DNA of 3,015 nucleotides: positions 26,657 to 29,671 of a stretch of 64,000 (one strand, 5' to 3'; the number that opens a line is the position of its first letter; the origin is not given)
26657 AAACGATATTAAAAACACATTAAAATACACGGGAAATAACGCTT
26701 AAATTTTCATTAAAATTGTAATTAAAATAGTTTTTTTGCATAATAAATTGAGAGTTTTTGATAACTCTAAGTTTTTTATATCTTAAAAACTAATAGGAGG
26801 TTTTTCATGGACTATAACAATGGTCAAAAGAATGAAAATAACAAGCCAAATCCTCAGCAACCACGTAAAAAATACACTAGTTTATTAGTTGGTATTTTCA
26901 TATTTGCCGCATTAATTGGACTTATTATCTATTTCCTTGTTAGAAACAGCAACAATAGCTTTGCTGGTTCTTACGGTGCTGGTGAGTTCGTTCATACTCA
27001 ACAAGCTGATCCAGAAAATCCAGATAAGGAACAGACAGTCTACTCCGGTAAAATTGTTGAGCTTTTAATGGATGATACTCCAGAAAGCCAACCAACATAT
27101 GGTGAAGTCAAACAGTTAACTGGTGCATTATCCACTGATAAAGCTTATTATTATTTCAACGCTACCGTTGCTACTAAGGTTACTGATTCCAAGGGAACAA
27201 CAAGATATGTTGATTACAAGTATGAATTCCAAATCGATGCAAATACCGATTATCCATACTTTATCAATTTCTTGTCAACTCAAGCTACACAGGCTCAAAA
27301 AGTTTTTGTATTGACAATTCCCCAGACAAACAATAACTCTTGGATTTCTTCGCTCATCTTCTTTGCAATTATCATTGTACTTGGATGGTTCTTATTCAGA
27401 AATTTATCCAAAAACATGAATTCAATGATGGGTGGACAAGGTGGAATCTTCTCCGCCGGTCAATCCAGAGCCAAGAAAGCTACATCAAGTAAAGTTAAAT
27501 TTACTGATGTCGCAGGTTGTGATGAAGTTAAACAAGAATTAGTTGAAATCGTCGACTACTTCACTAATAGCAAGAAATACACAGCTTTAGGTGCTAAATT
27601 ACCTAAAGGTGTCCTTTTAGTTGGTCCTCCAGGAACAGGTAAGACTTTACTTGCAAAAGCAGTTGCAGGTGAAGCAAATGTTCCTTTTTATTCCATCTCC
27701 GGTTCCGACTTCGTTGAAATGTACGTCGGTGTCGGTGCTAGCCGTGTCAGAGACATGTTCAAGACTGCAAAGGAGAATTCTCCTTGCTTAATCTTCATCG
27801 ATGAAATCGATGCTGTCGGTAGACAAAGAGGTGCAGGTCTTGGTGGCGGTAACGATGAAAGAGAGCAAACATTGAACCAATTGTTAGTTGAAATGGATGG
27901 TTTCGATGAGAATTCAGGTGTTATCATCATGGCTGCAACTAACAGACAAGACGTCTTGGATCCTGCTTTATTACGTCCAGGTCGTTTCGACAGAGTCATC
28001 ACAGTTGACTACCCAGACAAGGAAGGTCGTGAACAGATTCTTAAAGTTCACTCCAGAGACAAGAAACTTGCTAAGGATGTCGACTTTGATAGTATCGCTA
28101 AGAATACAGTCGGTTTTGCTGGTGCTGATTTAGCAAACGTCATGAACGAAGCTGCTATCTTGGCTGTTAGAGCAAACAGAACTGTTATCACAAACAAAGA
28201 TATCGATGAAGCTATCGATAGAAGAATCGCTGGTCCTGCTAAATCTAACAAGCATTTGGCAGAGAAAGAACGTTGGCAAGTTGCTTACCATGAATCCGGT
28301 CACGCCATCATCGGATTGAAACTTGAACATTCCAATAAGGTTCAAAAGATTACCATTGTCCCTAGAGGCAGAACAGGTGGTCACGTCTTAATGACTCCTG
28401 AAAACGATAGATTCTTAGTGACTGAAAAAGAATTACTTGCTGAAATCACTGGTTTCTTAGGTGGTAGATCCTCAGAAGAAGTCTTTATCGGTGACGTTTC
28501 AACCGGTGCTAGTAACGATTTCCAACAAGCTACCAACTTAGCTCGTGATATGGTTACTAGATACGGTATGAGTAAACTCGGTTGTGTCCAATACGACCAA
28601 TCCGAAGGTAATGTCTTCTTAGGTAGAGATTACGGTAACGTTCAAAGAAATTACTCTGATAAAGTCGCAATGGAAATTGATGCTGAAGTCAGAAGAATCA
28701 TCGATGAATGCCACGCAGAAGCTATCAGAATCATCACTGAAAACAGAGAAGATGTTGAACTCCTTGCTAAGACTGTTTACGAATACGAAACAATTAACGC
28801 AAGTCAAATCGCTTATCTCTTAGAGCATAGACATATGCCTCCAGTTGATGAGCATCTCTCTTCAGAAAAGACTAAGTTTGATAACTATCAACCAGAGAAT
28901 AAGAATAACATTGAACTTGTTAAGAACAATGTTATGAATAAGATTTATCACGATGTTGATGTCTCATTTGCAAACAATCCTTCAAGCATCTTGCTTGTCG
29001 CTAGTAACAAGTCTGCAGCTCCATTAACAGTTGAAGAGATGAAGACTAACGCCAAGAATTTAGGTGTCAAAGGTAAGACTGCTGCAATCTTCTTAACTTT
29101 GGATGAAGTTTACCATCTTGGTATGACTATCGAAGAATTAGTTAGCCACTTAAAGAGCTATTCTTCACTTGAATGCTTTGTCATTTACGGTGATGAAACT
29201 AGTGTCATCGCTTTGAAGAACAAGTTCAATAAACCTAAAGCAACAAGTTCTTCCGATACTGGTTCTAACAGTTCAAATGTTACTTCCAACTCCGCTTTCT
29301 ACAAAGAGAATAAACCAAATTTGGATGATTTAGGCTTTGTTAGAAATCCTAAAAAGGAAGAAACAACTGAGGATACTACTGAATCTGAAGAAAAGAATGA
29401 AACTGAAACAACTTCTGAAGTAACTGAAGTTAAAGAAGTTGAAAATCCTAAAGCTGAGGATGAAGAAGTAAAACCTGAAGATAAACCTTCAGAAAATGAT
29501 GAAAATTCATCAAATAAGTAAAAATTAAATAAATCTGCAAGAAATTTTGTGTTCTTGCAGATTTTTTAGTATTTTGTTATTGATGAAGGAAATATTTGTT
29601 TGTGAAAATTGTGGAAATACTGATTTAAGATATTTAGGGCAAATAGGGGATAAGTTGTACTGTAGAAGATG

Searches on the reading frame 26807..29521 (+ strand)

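Call 72: search_protein_families(library=pfam, proteins=[window:26807-29521:+], max_evalue=0.00001)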
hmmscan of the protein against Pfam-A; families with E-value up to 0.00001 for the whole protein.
window:26807-29521:+ (904 aa): 3 families
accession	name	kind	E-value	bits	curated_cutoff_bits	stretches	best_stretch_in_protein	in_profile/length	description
PF01434.24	Peptidase_M41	-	1.3e-65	221.3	29.9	1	484-669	3-189/191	Peptidase family M41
PF00004.35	AAA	-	6.4e-47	159.7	21.2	1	269-401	1-130/131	ATPase family associated with various cellular activities (AAA)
PF17862.7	AAA_lid_3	-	2e-13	50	27.2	1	424-468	1-45/45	AAA+ lid domain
